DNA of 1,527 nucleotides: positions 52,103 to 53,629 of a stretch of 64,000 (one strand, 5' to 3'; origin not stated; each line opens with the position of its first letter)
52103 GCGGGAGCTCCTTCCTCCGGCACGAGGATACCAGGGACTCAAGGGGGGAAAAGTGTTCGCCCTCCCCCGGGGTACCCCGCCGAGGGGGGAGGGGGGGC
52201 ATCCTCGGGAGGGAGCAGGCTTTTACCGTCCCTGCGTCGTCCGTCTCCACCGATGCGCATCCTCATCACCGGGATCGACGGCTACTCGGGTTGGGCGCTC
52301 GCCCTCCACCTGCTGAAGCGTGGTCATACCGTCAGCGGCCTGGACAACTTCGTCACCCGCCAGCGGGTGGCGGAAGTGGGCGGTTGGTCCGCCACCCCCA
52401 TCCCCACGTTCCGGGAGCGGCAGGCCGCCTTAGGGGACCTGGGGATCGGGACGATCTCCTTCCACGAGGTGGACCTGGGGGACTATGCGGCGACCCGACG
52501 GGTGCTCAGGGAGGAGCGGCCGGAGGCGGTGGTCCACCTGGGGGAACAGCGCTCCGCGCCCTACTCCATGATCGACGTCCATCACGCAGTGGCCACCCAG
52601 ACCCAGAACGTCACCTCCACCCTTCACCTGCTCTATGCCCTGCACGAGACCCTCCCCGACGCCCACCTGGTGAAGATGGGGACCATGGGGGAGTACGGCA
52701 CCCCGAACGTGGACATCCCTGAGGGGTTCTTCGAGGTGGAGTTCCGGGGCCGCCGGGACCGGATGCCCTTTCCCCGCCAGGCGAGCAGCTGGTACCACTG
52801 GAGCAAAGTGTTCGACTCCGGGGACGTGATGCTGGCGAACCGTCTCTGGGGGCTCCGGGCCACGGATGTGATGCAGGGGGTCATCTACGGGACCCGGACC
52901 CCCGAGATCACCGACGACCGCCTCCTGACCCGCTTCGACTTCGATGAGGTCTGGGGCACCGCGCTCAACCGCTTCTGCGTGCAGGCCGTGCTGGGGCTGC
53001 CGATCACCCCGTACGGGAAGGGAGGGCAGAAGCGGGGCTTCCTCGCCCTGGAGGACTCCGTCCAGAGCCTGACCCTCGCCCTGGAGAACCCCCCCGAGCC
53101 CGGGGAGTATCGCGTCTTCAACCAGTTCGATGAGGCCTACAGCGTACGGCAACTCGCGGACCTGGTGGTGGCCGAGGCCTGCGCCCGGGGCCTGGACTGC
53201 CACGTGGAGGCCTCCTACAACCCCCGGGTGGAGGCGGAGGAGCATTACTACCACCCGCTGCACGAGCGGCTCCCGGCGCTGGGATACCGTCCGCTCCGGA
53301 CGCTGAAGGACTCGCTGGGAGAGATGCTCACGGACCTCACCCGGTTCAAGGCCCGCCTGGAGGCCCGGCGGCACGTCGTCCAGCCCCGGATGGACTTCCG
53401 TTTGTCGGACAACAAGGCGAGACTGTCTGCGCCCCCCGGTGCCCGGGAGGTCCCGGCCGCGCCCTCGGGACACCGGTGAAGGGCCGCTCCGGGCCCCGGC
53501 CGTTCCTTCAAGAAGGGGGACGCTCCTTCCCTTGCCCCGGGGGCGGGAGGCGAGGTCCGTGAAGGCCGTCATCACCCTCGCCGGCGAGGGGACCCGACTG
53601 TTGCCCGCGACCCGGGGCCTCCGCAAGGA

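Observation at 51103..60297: N-glycosylation-type gene cluster (UDP-sulfoquinovose synthase, NDP-sugar pyrophosphorylase, two GT4s) with a surface glycoprotein gene immediately downstream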

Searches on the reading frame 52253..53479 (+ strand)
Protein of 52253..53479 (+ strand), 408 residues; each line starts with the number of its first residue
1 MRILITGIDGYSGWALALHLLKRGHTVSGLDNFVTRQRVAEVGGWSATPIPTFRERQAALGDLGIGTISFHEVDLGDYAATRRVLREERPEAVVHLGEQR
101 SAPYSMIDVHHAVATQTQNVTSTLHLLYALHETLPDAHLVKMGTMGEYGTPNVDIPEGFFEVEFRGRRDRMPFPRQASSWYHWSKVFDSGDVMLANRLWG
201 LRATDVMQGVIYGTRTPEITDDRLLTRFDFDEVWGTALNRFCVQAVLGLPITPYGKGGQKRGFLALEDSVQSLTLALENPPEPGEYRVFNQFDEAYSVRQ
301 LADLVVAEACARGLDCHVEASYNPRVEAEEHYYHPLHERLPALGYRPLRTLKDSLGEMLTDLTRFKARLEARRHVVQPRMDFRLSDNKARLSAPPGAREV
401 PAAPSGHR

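Call 4: search_protein_families(library=pfam, proteins=[window:52253-53479:+], max_evalue=0.01)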
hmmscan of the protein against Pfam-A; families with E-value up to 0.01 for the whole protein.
window:52253-53479:+ (408 aa): 3 families
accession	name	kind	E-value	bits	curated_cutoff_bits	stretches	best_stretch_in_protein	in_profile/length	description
PF01370.27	Epimerase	-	3.1e-22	79.6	20.9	1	3-290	1-238/240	NAD dependent epimerase/dehydratase family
PF16363.11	GDP_Man_Dehyd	-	2e-17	64.1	27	1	4-338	1-303/332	GDP-mannose 4,6 dehydratase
PF04321.23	RmlD_sub_bind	-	0.0012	18.5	27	1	1-97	1-59/287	RmlD substrate binding domain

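Call 5: search_protein_families(library=ncbifam, proteins=[window:52253-53479:+], max_evalue=0.01)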
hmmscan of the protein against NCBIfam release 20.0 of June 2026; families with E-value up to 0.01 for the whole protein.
window:52253-53479:+ (408 aa): 10 families
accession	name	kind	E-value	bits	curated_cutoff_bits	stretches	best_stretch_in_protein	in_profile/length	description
NF041015.1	UDPsulfquin_syn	equivalog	5.6e-172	572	575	1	1-382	1-383/384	UDP-sulfoquinovose synthase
TIGR01179.1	galE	equivalog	7.1e-08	31.6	262.3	1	2-133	1-111/332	UDP-glucose 4-epimerase GalE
TIGR01181.1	dTDP_gluc_dehyt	equivalog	1.2e-07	31.2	365.1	1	56-150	39-131/321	dTDP-glucose 4,6-dehydratase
TIGR02622.1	CDP_4_6_dhtase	equivalog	0.00013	21.2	278.45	1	2-145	6-130/352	CDP-glucose 4,6-dehydratase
NF007582.0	PRK10217.1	equivalog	0.00026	20.2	698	0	68-128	53-110/355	dTDP-glucose 4,6-dehydratase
NF007490.0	PRK10084.1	subfamily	0.00048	19.2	649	0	68-112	52-96/361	dTDP-glucose 4,6-dehydratase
NF007956.0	PRK10675.1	subfamily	0.00052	19.2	394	1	1-133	1-114/338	UDP-glucose 4-epimerase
NF008872.0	PRK11908.1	equivalog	0.0007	18.7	294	1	239-327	199-288/349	bifunctional UDP-4-keto-pentose/UDP-xylose synthase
TIGR04180.1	EDH_00030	hypoth_equivalog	0.00078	18.6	475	1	3-152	1-129/297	NAD-dependent 4,6-dehydratase LegB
NF005998.1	PRK08125.1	equivalog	0.0033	15.9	777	0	239-317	513-593/649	bifunctional UDP-4-amino-4-deoxy-L-arabinose formyltransferase/UDP-glucuronic acid oxidase ArnA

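Call 6: search_solved_structures(query=window:52253-53479:+, show_alignments=2, max_evalue=0.00001)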
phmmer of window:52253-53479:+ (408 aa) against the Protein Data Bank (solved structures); distinct sequences matched with E-value up to 0.00001: 8.
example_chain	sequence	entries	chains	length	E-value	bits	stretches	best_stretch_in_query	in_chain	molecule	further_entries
1qrr_A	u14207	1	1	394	1.9e-108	366.2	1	2-373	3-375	sulfolipid biosynthesis (SQD1) PROTEIN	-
1i24_A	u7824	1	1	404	2.2e-108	366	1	2-373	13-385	SULFOLIPID BIOSYNTHESIS PROTEIN SQD1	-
1i2b_A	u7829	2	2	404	1.1e-107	363.7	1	2-373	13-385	SULFOLIPID BIOSYNTHESIS PROTEIN SQD1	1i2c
5u4q_A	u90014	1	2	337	4e-07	32.5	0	1-149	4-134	dTDP-glucose 4,6-dehydratase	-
4gll_A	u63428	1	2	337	1.9e-06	30.3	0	235-304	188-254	UDP-glucuronic acid decarboxylase 1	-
4m55_A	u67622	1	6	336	2e-06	30.3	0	235-304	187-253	UDP-glucuronic acid decarboxylase 1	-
4lk3_A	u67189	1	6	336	2e-06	30.2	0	235-304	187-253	UDP-glucuronic acid decarboxylase 1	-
2b69_A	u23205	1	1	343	2.6e-06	29.9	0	235-286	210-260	UDP-glucuronate decarboxylase 1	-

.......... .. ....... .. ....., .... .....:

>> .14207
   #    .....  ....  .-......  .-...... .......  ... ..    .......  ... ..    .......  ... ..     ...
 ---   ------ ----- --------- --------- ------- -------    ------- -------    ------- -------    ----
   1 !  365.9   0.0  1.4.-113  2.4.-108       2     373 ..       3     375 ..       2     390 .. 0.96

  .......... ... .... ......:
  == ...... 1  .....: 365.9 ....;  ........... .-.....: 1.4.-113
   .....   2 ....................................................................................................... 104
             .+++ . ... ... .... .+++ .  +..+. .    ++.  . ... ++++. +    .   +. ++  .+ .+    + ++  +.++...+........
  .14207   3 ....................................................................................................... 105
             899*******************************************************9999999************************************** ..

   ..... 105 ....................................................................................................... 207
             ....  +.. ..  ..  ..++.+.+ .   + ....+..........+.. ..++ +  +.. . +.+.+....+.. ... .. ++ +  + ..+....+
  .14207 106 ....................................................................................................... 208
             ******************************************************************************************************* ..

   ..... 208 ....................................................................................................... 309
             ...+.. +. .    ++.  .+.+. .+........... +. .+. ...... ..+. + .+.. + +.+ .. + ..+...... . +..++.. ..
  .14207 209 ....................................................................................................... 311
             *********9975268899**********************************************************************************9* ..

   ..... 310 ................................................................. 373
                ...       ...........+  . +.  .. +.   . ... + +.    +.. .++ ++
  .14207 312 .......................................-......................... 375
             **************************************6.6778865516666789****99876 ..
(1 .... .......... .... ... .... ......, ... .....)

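Call 8: find_encoding_contigs(protein=window:52253-53479:+, flank=10000, max_places=6)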
Protein window:52253-53479:+ (408 aa): no gene with exactly this product is on record in the collection.

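Call 9: find_homologous_proteins(query=window:52253-53479:+, max_evalue=1e-20)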
Query window:52253-53479:+ (408 aa): 8000 proteins with E <= 1e-20 among 8000 candidates; the best 120 are listed.
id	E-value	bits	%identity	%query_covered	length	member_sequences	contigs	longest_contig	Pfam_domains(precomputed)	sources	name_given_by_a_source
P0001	8.7e-256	866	92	100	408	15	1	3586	PF16363.12,PF01370.28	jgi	jgi:nucleoside-diphosphate-sugar epimerase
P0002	4.1e-210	716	77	99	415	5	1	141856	PF16363.12,PF01370.28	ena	-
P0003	1.9e-199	681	74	96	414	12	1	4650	PF16363.12,PF01370.28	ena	-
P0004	9.1e-196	669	73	96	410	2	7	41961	PF16363.12,PF01370.28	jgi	jgi:UDP-sulfoquinovose synthase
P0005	1.3e-195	668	71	100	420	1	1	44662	PF16363.12,PF01370.28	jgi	jgi:UDP-sulfoquinovose synthase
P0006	7.4e-195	666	71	100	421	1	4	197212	PF16363.12,PF01370.28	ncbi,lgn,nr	ncbi:MAG: NAD-dependent epimerase/dehydratase family protein [Euryarchaeota archaeon]|nr:NAD-depende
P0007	4.0e-194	663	71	100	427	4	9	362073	PF16363.12,PF01370.28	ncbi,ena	-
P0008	2.1e-193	661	71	98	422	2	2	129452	PF16363.12,PF01370.28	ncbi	-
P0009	4.6e-191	653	71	97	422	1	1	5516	PF16363.12,PF01370.28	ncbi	-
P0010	1.1e-189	649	70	99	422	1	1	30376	PF16363.12,PF01370.28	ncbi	-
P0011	6.3e-189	646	71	99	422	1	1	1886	PF16363.12,PF01370.28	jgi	jgi:nucleoside-diphosphate-sugar epimerase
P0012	7.5e-189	646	72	96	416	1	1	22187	PF16363.12,PF01370.28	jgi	jgi:UDP-sulfoquinovose synthase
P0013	2.0e-188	645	71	99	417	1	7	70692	PF16363.12,PF01370.28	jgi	jgi:UDP-sulfoquinovose synthase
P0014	2.2e-188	644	69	99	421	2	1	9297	PF16363.12,PF01370.28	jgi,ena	-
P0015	8.2e-188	643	70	96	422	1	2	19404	PF16363.12,PF01370.28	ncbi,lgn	ncbi:MAG: UDP-sulfoquinovose synthase [Thermoplasmata archaeon]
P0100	3.6e-182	624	68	97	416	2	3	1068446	PF16363.12,PF01370.28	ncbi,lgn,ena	ncbi:MAG: UDP-sulfoquinovose synthase [Thermoplasmata archaeon]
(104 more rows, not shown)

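Call 10: find_encoding_contigs(protein=P0002, flank=10000, max_places=2)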
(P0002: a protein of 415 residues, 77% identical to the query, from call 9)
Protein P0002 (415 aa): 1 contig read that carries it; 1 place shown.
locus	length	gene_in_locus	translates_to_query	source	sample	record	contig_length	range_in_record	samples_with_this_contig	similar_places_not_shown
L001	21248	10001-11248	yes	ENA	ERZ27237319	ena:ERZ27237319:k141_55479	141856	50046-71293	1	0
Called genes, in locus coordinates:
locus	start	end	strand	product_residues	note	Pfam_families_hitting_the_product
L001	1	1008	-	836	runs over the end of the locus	PF02518:HATPase_c, PF00204:DNA_gyraseB, PF14890:Intein_splicing, PF01751:Toprim, PF00986:DNA_gyraseB_C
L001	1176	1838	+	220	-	PF01025:GrpE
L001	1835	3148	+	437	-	PF00368:HMG-CoA_red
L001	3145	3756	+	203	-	PF01174:SNO, PF07685:GATase_3 (weak)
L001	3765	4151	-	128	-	PF01998:DUF131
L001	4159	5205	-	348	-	PF01866:Diphthamide_syn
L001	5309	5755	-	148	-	PF00293:NUDIX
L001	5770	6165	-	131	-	PF01849:NAC, PF19026:UBA_HYPK (weak)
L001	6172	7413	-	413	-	PF00571:CBS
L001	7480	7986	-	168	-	PF00583:Acetyltransf_1, PF13673:Acetyltransf_10, PF13508:Acetyltransf_7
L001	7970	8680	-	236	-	PF09754:PAC2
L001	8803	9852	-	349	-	-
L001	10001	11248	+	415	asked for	PF01370:Epimerase, PF16363:GDP_Man_Dehyd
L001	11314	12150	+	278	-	PF00483:NTP_transferase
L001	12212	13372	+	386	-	PF00155:Aminotran_1_2, PF01212:Beta_elim_lyase (weak), PF00266:Aminotran_5 (faint), PF01041:DegT_DnrJ_EryC1, PF01053:Cys_Met_Meta_PP (weak)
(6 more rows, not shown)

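Call 11: find_encoding_contigs(protein=P0007, flank=10000, max_places=2)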
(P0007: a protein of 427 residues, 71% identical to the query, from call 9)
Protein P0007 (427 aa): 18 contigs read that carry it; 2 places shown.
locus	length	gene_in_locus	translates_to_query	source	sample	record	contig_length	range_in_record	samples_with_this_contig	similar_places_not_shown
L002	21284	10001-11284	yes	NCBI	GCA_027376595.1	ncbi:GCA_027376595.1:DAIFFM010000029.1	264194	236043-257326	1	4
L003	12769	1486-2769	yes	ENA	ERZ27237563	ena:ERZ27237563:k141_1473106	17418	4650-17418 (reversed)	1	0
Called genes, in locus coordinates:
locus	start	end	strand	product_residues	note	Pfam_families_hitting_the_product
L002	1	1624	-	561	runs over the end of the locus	PF00342:PGI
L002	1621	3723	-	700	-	PF00456:Transketolase_N, PF02779:Transket_pyr, PF22613:Transketolase_C_1, PF02780:Transketolase_C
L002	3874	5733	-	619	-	PF19291:TREH_N, PF00723:Glyco_hydro_15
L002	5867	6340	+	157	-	-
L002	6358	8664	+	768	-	PF06202:GDE_C, PF22422:MGH1-like_GH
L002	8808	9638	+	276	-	PF14417:MEDS (weak)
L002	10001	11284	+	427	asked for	PF01370:Epimerase, PF16363:GDP_Man_Dehyd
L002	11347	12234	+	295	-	PF00483:NTP_transferase, PF12804:NTP_transf_3 (weak)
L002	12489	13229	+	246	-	-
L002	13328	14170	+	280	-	PF23023:Anti-Pycsar_Apyc1 (weak), PF00753:Lactamase_B, PF19583:ODP, PF12706:Lactamase_B_2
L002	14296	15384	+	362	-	PF04389:Peptidase_M28 (weak), PF01546:Peptidase_M20, PF07687:M20_dimer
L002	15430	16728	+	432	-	PF13439:Glyco_transf_4, PF13579:Glyco_trans_4_4, PF20706:GT4-conflict, PF00534:Glycos_transf_1, PF13692:Glyco_trans_1_4, PF13524:Glyco_trans_1_2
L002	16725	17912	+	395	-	PF13439:Glyco_transf_4, PF20706:GT4-conflict, PF13579:Glyco_trans_4_4, PF00534:Glycos_transf_1, PF13692:Glyco_trans_1_4, PF13524:Glyco_trans_1_2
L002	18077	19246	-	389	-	PF00155:Aminotran_1_2, PF00266:Aminotran_5 (faint), PF01041:DegT_DnrJ_EryC1 (weak)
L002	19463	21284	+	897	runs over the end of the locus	-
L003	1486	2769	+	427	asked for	PF01370:Epimerase, PF16363:GDP_Man_Dehyd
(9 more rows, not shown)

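Call 12: find_encoding_contigs(protein=P0100, flank=10000, max_places=2)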
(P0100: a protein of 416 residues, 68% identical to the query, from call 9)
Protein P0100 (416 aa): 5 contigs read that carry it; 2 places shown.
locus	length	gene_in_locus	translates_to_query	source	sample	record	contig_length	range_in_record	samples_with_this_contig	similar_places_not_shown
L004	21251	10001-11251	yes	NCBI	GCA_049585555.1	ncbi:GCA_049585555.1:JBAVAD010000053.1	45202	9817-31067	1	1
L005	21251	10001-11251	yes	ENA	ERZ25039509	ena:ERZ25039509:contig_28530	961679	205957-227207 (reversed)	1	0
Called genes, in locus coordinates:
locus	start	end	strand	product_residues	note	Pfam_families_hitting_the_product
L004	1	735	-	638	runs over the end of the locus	PF02518:HATPase_c, PF00204:DNA_gyraseB, PF01751:Toprim, PF00986:DNA_gyraseB_C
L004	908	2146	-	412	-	PF11806:Enterochelin_N, PF00756:Esterase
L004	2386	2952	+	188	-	PF01025:GrpE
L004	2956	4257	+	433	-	PF00368:HMG-CoA_red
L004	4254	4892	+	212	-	PF01174:SNO, PF07685:GATase_3 (weak)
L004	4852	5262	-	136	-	PF01998:DUF131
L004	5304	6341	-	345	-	PF01866:Diphthamide_syn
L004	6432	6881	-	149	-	PF00293:NUDIX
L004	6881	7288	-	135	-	PF01849:NAC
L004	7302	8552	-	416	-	PF00571:CBS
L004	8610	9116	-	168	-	PF00583:Acetyltransf_1, PF13673:Acetyltransf_10, PF13508:Acetyltransf_7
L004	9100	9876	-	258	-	PF09754:PAC2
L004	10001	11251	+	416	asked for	PF01370:Epimerase, PF16363:GDP_Man_Dehyd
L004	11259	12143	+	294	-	PF00483:NTP_transferase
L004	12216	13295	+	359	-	PF04389:Peptidase_M28, PF01546:Peptidase_M20, PF07687:M20_dimer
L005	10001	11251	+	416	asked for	PF01370:Epimerase, PF16363:GDP_Man_Dehyd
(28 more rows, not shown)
